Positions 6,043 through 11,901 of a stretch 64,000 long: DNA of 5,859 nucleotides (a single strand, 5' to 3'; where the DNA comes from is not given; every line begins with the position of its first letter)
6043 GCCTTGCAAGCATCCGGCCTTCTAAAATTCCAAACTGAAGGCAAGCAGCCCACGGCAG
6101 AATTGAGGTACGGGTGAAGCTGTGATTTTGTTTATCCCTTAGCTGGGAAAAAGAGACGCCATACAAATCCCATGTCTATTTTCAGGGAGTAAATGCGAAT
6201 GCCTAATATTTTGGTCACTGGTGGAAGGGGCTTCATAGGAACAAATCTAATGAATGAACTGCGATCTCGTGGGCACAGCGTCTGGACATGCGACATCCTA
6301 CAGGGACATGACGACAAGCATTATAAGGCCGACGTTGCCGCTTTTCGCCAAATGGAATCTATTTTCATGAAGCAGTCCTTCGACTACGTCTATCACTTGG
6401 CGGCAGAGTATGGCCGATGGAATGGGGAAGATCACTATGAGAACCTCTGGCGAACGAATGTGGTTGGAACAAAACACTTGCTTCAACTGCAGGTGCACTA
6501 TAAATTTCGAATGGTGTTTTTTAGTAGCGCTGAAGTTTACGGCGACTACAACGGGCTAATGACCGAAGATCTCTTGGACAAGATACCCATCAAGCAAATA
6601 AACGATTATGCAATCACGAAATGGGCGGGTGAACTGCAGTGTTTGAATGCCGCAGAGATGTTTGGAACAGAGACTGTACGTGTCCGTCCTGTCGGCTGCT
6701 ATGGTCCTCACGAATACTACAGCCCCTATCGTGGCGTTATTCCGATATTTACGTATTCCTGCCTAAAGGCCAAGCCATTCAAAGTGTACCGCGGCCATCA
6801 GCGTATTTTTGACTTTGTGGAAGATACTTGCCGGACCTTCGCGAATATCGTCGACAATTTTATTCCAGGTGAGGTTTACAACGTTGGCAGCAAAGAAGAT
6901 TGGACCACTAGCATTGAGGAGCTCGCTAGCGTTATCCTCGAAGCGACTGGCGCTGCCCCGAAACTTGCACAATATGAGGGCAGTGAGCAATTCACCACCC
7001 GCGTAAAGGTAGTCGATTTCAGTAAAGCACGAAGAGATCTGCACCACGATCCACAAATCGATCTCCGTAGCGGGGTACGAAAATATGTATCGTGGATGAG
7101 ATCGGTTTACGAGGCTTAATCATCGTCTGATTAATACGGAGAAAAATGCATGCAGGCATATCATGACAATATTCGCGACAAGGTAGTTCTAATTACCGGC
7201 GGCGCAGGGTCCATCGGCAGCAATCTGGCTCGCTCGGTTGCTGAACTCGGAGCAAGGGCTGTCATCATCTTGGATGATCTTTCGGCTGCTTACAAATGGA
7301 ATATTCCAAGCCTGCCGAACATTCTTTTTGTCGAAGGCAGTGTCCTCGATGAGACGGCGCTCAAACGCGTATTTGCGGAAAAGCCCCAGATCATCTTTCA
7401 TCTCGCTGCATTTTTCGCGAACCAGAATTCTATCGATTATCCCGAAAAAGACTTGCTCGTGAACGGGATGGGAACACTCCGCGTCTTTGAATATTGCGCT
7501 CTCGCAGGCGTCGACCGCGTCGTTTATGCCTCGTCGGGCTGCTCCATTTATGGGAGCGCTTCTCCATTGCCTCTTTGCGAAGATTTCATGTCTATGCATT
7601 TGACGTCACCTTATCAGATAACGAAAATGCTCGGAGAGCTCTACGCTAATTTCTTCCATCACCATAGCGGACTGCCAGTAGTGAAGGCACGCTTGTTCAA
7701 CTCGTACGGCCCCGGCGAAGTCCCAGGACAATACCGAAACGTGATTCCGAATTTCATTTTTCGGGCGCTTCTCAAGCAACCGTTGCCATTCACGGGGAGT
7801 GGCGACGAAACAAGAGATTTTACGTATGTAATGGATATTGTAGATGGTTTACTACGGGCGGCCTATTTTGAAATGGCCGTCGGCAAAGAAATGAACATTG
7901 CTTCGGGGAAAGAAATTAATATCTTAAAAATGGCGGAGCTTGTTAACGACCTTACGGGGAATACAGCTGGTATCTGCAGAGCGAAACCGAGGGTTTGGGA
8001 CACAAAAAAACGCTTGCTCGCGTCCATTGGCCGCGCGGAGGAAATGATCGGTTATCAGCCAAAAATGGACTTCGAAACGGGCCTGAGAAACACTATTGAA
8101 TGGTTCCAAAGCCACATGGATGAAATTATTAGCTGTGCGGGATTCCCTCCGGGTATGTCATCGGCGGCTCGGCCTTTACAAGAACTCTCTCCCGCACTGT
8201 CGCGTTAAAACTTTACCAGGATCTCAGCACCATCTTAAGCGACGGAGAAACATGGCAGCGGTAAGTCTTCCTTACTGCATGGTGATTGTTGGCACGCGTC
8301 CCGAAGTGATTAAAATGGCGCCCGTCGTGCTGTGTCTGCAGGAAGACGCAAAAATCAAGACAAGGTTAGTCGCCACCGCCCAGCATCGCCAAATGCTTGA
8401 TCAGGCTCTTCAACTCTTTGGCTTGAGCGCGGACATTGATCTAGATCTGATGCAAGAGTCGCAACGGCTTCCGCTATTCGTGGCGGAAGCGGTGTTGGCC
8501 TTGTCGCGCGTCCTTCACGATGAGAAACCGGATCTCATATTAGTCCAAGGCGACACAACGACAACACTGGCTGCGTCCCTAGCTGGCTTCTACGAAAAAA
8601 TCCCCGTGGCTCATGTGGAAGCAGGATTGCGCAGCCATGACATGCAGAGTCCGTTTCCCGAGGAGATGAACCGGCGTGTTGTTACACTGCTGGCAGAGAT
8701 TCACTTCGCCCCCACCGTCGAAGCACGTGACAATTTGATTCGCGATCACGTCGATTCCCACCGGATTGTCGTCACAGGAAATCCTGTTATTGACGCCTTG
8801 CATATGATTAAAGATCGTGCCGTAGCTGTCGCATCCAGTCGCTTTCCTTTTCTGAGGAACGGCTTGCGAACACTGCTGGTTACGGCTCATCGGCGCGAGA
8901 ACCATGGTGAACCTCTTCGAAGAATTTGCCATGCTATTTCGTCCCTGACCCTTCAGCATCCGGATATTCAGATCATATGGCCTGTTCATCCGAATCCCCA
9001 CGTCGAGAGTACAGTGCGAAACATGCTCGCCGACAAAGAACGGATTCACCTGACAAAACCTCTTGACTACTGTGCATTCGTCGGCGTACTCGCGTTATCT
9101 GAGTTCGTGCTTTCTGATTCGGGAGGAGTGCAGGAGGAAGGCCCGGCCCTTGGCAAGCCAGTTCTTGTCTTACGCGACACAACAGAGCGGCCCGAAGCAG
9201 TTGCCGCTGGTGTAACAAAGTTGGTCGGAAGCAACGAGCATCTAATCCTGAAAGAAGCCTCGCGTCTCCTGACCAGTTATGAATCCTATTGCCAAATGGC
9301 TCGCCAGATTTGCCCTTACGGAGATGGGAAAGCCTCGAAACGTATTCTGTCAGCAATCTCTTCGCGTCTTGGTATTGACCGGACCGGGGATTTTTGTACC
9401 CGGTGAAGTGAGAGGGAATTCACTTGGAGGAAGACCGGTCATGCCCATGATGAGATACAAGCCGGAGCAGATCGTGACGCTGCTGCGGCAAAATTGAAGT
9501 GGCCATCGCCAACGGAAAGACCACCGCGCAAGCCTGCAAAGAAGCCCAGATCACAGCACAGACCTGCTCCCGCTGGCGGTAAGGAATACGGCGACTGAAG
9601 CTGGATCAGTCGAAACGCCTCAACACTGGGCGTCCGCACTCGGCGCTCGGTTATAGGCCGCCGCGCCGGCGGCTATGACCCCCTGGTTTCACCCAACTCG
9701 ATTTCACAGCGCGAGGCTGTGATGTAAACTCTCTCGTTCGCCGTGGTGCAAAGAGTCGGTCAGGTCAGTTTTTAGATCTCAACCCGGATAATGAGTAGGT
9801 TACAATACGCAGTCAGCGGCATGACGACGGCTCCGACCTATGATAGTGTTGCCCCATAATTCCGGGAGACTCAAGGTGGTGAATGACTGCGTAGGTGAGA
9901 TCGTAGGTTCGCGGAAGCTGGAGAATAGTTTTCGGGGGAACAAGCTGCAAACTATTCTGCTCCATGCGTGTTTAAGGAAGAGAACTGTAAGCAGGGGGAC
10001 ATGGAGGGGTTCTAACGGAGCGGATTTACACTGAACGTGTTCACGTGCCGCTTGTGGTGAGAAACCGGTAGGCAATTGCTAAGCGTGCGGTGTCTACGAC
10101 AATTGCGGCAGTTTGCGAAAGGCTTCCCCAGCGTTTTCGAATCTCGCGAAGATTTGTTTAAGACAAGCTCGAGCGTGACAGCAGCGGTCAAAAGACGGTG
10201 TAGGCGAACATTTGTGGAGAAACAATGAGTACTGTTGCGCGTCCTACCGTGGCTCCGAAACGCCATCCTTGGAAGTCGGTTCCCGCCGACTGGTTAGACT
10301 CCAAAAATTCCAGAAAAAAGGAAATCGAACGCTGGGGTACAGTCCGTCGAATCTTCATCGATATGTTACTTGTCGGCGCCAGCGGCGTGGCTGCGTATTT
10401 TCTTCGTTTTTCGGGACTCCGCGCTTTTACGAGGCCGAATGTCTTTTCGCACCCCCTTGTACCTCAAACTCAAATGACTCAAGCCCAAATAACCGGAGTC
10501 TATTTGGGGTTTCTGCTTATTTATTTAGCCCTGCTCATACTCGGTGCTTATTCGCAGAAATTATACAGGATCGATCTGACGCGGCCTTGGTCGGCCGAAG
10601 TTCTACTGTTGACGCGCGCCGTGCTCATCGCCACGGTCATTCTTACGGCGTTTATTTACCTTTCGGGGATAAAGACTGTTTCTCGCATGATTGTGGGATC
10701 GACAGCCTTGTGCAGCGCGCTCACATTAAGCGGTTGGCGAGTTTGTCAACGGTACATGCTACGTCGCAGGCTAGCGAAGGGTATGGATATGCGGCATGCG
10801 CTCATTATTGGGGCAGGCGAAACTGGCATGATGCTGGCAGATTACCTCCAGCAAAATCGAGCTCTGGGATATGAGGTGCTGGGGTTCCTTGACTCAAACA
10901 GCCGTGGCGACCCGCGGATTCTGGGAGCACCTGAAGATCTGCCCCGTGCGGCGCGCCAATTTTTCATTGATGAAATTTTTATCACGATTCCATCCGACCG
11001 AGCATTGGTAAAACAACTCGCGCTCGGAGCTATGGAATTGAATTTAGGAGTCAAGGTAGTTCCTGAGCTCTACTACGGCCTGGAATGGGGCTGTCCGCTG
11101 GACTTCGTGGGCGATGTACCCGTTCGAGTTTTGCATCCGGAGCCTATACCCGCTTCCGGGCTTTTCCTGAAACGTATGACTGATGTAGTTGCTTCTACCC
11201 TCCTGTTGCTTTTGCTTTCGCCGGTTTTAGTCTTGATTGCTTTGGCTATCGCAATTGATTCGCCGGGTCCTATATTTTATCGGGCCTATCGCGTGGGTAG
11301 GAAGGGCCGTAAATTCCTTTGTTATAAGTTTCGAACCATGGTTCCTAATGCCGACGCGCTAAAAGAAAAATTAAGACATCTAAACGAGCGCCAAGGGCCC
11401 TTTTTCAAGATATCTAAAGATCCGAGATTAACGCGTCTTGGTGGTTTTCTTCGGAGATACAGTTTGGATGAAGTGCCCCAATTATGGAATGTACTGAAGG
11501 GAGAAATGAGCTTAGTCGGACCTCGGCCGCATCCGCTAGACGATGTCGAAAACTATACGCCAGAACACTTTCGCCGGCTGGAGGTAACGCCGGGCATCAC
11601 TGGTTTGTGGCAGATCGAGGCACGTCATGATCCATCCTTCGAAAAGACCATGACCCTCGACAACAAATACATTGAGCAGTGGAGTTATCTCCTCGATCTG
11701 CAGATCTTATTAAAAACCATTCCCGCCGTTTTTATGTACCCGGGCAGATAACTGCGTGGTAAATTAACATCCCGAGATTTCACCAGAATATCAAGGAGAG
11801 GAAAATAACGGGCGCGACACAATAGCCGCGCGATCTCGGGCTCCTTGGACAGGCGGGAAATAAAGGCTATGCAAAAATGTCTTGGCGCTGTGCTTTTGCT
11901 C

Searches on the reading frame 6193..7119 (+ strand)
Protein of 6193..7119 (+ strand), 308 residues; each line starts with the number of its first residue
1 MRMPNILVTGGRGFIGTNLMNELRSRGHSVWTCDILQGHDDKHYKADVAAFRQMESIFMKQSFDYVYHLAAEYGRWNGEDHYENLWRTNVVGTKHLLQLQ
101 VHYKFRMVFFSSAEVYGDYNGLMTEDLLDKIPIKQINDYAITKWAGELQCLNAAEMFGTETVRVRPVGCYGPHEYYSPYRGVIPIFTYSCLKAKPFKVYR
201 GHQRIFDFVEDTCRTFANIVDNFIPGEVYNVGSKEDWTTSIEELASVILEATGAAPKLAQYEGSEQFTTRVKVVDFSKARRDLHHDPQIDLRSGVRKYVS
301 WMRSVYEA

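Call 57: search_protein_families(library=pfam, proteins=[window:6193-7119:+], max_evalue=0.0001)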
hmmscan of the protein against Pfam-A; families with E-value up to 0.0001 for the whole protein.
window:6193-7119:+ (308 aa): 6 families
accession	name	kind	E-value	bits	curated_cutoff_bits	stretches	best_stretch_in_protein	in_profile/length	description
PF01370.27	Epimerase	-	1.2e-39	136.7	20.9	1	6-232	1-240/240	NAD dependent epimerase/dehydratase family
PF16363.11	GDP_Man_Dehyd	-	7.4e-24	85.2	27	1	7-297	1-331/332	GDP-mannose 4,6 dehydratase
PF04321.23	RmlD_sub_bind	-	5.6e-13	49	27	1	5-156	2-142/287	RmlD substrate binding domain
PF07993.18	NAD_binding_4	-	1.3e-12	47.9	20.1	1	60-182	86-215/258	Male sterility protein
PF01073.25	3Beta_HSD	-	1.9e-10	40.7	22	1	7-174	1-186/280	3-beta hydroxysteroid dehydrogenase/isomerase family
PF02719.21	Polysacc_synt_2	-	1.2e-05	25.1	20.2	0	46-109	61-124/293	Polysaccharide biosynthesis protein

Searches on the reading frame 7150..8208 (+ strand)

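Call 57: search_protein_families(library=pfam, proteins=[window:7150-8208:+], max_evalue=0.0001)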
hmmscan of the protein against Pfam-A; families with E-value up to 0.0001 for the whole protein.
window:7150-8208:+ (352 aa): 6 families
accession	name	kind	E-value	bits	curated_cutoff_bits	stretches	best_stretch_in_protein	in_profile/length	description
PF01370.27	Epimerase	-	3.5e-50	171.1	20.9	1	13-251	1-240/240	NAD dependent epimerase/dehydratase family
PF16363.11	GDP_Man_Dehyd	-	3.8e-44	151.9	27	1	14-314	1-331/332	GDP-mannose 4,6 dehydratase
PF02719.21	Polysacc_synt_2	-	5.7e-13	49.1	20.2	1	13-129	1-128/293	Polysaccharide biosynthesis protein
PF01073.25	3Beta_HSD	-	2.2e-10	40.5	22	1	14-230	1-221/280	3-beta hydroxysteroid dehydrogenase/isomerase family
PF04321.23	RmlD_sub_bind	-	3.5e-08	33.3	27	1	13-129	3-101/287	RmlD substrate binding domain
PF00106.31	adh_short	-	4.1e-05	23.6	26.6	1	11-80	1-73/195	short chain dehydrogenase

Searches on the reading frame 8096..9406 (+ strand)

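Call 57: search_protein_families(library=pfam, proteins=[window:8096-9406:+], max_evalue=0.0001)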
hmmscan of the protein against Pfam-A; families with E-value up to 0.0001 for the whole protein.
window:8096-9406:+ (436 aa): 2 families
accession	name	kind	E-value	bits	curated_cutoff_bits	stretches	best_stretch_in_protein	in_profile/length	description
PF02350.25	Epimerase_2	-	4.9e-114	381.2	30.6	1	81-421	3-346/347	UDP-N-acetylglucosamine 2-epimerase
PF13579.12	Glyco_trans_4_4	-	1.1e-06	29.5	29.7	1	126-229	53-157/158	Glycosyl transferase 4-like domain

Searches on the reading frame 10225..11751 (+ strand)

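Call 57: search_protein_families(library=pfam, proteins=[window:10225-11751:+], max_evalue=0.0001)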
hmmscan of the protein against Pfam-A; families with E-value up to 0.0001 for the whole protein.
window:10225-11751:+ (508 aa): 2 families
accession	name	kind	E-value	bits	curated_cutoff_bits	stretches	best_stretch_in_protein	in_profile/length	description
PF02397.22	Bac_transf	-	3.8e-66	222.5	27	1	316-503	1-178/179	Bacterial sugar transferase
PF13727.12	CoA_binding_3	-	1.7e-16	61.2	25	1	113-258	5-152/175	CoA-binding domain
